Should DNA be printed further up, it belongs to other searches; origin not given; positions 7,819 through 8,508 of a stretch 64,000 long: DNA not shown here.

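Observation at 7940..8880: AT-rich two-gene island (small soluble protein + overlapping multi-TM protein) inserted between high-GC housekeeping genes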

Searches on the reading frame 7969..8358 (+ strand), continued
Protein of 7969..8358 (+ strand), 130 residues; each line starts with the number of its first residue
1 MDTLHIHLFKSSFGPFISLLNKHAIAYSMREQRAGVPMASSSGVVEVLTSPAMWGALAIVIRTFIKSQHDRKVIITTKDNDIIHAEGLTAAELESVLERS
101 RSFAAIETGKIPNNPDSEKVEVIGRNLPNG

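Call 61: find_encoding_contigs(protein=P0048, flank=7000, max_places=3)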
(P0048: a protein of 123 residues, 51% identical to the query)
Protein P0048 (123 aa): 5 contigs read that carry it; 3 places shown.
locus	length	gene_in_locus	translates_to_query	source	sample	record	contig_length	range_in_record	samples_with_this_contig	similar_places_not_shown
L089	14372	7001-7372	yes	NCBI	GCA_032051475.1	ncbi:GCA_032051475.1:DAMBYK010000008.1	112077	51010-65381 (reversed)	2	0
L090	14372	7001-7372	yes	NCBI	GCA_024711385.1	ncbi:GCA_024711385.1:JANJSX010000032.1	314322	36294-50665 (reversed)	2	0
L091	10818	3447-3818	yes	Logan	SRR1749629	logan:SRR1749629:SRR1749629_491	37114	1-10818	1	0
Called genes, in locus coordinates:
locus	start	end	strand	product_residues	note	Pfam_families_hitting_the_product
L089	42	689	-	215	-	PF01865:PhoU_div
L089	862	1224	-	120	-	PF04342:DMT_6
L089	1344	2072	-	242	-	PF00005:ABC_tran, PF13304:AAA_21 (faint)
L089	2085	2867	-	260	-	PF00005:ABC_tran, PF13304:AAA_21 (faint), PF12399:BCA_ABC_TP_C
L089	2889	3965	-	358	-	PF02653:BPD_transp_2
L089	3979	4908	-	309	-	PF02653:BPD_transp_2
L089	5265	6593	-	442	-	PF05496:RuvB_N, PF13191:AAA_16 (faint), PF00004:AAA, PF07728:AAA_5 (faint), PF13173:AAA_14 (faint), PF16193:AAA_assoc_2, PF12002:MgsA_C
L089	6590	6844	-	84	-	PF13495:Phage_int_SAM_4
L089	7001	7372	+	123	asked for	PF19953:EACC1 (weak)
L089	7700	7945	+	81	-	PF06231:DUF1010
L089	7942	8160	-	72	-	-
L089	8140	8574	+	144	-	-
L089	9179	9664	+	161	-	PF00583:Acetyltransf_1, PF13673:Acetyltransf_10, PF13508:Acetyltransf_7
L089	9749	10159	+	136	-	PF07366:SnoaL, PF12680:SnoaL_2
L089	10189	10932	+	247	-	PF13489:Methyltransf_23, PF08241:Methyltransf_11, PF08242:Methyltransf_12, PF13649:Methyltransf_25, PF13847:Methyltransf_31 (weak)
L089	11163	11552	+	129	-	PF04343:DUF488, PF22751:DUF488-N3a, PF22752:DUF488-N3i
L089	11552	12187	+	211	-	PF03167:UDG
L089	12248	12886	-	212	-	PF09865:DUF2092 (faint), PF03548:LolA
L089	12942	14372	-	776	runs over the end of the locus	PF13491:FtsK_4TM, PF17854:FtsK_alpha, PF01580:FtsK_SpoIIIE, PF12846:AAA_10 (faint), PF09397:FtsK_gamma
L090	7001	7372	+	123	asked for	PF19953:EACC1 (weak)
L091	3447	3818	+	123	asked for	PF19953:EACC1 (weak)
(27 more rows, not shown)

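Call 78: search_protein_families(library=pfam, proteins=[P0015, P0035, P0048, P0021, P0005, P0012, P0055, P0002, P0004, P0003], max_evalue=1)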
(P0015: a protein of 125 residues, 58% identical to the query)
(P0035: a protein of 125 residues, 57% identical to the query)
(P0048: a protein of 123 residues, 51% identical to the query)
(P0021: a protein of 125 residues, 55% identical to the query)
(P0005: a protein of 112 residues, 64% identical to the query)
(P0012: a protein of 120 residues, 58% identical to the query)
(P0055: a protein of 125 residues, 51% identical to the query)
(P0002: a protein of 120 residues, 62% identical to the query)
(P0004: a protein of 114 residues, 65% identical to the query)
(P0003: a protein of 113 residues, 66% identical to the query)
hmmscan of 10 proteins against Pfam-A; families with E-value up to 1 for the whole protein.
P0015 (125 aa): 4 families
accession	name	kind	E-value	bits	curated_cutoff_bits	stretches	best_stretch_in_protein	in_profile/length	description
PF19953.4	EACC1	-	8.3e-06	26.2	23.6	1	19-101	16-105/107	Effector Associated Constant Component 1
PF14193.11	DUF4315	-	0.067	13.7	27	0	84-113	41-72/79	Domain of unknown function (DUF4315)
PF19183.5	DUF5865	-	0.11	12.7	26.1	1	37-98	97-157/210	Family of unknown function (DUF5865)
PF04309.18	G3P_antiterm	-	0.11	12.3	27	1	62-98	61-97/173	Glycerol-3-phosphate responsive antiterminator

P0035 (125 aa): 3 families
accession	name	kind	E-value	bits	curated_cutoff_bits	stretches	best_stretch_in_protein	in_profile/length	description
PF19953.4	EACC1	-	5e-06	26.9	23.6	1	40-100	38-104/107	Effector Associated Constant Component 1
PF15038.11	Jiraiya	-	0.011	15.7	27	1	32-103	38-108/169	Jiraiya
PF14001.12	YdfZ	-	0.23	12.4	27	0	83-97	28-42/64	YdfZ protein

P0048 (123 aa): 2 families
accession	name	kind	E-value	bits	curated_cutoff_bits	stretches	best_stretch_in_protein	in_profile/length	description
PF19953.4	EACC1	-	4.6e-06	27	23.6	1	36-104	35-105/107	Effector Associated Constant Component 1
PF13918.12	PLDc_3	-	0.075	13.1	27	1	15-82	78-146/180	PLD-like domain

P0021 (125 aa): 1 family
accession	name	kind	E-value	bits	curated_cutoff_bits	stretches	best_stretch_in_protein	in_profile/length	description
PF19953.4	EACC1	-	1.5e-07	31.8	23.6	1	19-103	16-104/107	Effector Associated Constant Component 1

P0005 (112 aa): 1 family
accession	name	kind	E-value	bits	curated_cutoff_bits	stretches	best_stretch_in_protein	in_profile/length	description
PF19953.4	EACC1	-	9.9e-06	25.9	23.6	1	46-100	49-104/107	Effector Associated Constant Component 1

P0012 (120 aa): 2 families
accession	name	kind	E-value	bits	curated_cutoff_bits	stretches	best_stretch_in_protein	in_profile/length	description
PF19953.4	EACC1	-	7.6e-08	32.7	23.6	1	21-103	18-104/107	Effector Associated Constant Component 1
PF24074.1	DUF7366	-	0.26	12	27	0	13-39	47-73/78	Domain of unknown function (DUF7366)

P0055 (125 aa): 1 family
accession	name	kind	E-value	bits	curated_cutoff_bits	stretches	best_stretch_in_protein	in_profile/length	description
PF19953.4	EACC1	-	2.3e-05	24.7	23.6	1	27-103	24-104/107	Effector Associated Constant Component 1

P0002 (120 aa): 0 families

P0004 (114 aa): 2 families
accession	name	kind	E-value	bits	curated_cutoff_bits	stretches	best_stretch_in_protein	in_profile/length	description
PF19953.4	EACC1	-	0.0019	18.6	23.6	1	41-96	39-103/107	Effector Associated Constant Component 1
PF04309.18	G3P_antiterm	-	0.12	12.2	27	1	58-87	60-89/173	Glycerol-3-phosphate responsive antiterminator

P0003 (113 aa): 4 families
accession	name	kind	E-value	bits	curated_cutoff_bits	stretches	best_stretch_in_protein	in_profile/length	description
PF19953.4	EACC1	-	0.0098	16.3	23.6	1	19-98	16-104/107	Effector Associated Constant Component 1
PF12953.12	DUF3842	-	0.098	13.5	28.5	1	43-100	70-126/130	Domain of unknown function (DUF3842)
PF24409.1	wHTH-PRTase_assc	-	0.16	12.4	27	1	78-108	13-43/83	wHTH-PRTase associated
PF16733.10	NRho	-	0.17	12.5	27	1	13-33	15-35/69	Rhomboid N-terminal domain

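Call 79: search_protein_families(library=pfam, proteins=[L057:2673-3434:+, L083:396-743:+, L056:1586-2275:+, L075:2904-3689:+, L075:1125-1931:-, L075:1935-2294:-, L059:2-481:-, L089:6590-6841:-, L001:5111-5926:+], max_evalue=0.01)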
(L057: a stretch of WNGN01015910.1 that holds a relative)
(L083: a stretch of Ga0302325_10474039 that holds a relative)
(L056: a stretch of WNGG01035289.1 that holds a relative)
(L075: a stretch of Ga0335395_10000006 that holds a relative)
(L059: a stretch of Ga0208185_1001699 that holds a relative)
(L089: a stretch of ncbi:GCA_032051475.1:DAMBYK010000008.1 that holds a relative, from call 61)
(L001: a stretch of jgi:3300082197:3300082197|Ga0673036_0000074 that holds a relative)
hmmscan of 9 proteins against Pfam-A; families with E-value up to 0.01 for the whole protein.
L057:2673-3434:+ (254 aa): 2 families
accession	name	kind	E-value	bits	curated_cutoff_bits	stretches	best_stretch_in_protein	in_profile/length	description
PF01939.22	NucS_C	-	8.9e-11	42.3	24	1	129-218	2-83/124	Endonuclease NucS C-terminal domain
PF06250.17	YhcG_C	-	1.7e-06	28.4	32.5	1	167-232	60-129/157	YhcG PDDEXK nuclease domain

L083:396-743:+ (116 aa): 1 family
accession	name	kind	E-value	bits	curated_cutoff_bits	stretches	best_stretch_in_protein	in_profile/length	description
PF22513.2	FitA-like_RHH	-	0.00043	20.6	27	1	38-69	7-38/39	Antitoxin FitA-like, ribbon-helix-helix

L056:1586-2275:+ (230 aa): 1 family
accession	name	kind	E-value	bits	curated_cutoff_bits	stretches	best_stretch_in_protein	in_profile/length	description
PF18928.5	DUF5677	-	0.0008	20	27.1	0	56-101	7-52/166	Family of unknown function (DUF5677)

L075:2904-3689:+ (262 aa): 1 family
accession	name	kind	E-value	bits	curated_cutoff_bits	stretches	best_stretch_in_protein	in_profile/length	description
PF18928.5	DUF5677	-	0.00015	22.3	27.1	0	89-128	10-49/166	Family of unknown function (DUF5677)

L075:1125-1931:- (269 aa): 2 families
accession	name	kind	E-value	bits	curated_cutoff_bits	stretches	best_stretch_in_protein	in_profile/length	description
PF00589.27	Phage_integrase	-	4.4e-36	124.7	27.1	1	59-254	7-169/172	Phage integrase family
PF13495.12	Phage_int_SAM_4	-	2e-07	31.8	27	1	2-36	49-83/85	Phage integrase, N-terminal SAM-like domain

L075:1935-2294:- (120 aa): 1 family
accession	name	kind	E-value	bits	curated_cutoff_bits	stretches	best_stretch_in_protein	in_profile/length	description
PF13495.12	Phage_int_SAM_4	-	2.3e-09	38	27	1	75-120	1-46/85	Phage integrase, N-terminal SAM-like domain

L059:2-481:- (160 aa): 2 families
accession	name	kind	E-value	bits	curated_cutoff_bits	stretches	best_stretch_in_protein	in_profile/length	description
PF13495.12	Phage_int_SAM_4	-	3.4e-31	107.9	27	1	50-133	1-84/85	Phage integrase, N-terminal SAM-like domain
PF02899.23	Phage_int_SAM_1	-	5.2e-06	27.1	22.3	1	51-125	1-77/83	Phage integrase, N-terminal SAM-like domain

L089:6590-6841:- (83 aa): 1 family
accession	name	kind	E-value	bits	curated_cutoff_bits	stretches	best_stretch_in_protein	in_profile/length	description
PF13495.12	Phage_int_SAM_4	-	1.7e-16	60.8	27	1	16-72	10-66/85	Phage integrase, N-terminal SAM-like domain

L001:5111-5926:+ (272 aa): 0 families

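Call 82: search_dna_similar(query=window:7969-8358:+, collection=plasmids, mode=protein, max_rows=15)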
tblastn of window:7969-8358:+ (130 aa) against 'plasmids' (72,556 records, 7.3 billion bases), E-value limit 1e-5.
No match.

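Call 84: search_dna_similar(query=window:7969-8358:+, collection=phages, mode=protein, max_rows=10, max_evalue=0.001)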
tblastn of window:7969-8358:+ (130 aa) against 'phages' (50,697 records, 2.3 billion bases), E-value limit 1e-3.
No match.

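Call 87: find_related_loci(query=A4, collection=viral_contigs, flank=4000)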
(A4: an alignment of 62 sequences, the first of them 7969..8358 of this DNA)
Query A4 (130 aa) in viral_contigs; peptide patterns used: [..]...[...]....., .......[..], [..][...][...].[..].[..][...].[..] (x = any residue, [..] = any of these).
109 stretches matched a pattern; 1 encode a relative of the query (tblastn E <= 1e-3); 1 distinct loci.
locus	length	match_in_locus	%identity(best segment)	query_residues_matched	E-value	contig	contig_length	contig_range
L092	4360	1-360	55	1-118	8e-41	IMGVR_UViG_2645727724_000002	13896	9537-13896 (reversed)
